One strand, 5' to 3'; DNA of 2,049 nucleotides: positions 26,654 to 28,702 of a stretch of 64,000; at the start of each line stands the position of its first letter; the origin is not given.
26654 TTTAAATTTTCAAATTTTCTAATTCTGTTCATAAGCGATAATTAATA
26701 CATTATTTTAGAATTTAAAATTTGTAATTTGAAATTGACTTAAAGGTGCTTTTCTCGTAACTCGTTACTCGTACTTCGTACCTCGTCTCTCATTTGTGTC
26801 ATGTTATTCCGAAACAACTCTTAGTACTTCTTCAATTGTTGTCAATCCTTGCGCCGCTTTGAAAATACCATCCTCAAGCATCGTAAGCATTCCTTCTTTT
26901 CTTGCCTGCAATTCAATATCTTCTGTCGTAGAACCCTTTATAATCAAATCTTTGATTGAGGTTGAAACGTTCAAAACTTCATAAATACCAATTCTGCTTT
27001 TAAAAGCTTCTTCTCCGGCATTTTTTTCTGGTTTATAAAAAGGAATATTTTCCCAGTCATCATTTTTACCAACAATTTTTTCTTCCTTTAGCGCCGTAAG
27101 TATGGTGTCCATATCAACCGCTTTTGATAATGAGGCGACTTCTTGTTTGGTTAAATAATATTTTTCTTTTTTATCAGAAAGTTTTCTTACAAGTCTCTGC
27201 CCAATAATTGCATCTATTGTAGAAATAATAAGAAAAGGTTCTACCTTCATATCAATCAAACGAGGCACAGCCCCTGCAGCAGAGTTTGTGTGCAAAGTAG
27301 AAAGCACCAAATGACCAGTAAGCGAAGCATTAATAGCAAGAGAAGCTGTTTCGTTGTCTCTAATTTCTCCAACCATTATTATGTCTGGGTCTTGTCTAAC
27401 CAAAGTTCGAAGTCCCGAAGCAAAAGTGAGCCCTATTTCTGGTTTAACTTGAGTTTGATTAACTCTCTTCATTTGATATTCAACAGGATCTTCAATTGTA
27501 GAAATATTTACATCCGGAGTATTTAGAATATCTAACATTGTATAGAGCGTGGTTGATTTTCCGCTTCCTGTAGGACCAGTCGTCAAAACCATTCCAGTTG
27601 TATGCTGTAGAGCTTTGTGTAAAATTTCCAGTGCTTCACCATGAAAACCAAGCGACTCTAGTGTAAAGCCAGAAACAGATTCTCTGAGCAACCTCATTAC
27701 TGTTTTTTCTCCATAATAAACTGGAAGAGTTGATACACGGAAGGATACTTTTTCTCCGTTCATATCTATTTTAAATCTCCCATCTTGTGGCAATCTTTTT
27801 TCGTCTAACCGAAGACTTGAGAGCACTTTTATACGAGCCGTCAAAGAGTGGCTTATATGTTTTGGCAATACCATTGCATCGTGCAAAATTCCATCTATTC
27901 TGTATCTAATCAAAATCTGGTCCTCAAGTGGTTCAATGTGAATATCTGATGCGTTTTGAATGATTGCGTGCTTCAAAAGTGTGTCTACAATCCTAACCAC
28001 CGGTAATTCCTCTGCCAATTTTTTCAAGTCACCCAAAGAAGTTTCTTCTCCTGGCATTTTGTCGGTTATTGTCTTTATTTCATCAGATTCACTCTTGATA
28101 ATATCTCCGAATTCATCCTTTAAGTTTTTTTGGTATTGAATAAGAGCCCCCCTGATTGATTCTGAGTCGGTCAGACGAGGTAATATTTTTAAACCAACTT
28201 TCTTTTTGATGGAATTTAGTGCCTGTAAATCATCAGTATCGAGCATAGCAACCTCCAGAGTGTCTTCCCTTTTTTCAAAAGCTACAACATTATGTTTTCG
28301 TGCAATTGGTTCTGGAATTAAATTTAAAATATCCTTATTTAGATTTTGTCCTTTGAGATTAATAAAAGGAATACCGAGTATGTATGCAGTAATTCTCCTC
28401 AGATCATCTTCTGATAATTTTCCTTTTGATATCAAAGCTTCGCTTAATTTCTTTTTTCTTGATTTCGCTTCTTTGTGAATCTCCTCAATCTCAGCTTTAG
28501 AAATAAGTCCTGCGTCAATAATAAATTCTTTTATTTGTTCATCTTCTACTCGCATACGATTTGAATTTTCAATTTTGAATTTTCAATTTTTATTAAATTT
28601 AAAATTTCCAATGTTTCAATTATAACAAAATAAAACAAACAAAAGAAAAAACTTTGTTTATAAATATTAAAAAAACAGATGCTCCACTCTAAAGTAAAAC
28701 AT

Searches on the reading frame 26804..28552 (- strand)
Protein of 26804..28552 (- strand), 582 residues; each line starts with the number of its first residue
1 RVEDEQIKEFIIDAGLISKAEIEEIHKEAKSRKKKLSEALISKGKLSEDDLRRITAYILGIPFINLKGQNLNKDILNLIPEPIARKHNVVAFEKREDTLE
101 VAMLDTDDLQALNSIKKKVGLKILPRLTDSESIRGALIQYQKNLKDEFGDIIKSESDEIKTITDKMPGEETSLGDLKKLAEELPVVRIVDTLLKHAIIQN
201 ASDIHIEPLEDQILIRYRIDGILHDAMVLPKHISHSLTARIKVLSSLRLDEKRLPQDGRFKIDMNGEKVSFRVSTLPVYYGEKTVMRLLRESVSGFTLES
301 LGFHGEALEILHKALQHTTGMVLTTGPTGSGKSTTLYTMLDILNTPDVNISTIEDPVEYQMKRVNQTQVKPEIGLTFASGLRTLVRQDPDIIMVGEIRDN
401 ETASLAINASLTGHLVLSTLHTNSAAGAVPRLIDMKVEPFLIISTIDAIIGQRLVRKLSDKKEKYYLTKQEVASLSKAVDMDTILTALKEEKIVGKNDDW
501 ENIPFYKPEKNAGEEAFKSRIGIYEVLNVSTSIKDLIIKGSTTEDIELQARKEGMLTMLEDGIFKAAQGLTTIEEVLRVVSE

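Call 21: search_protein_families(library=pfam, proteins=[window:26804-28552:-], max_evalue=0.0001)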
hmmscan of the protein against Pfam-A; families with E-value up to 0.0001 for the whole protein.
window:26804-28552:- (582 aa): 2 families
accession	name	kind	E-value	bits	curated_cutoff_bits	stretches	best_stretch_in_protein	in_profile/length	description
PF00437.27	T2SSE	-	1.6e-118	396.1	24.9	1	180-578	3-370/370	Type II/IV secretion system protein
PF05157.20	MshEN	-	2.8e-13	50.1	23.1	1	59-143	1-86/90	MshEN domain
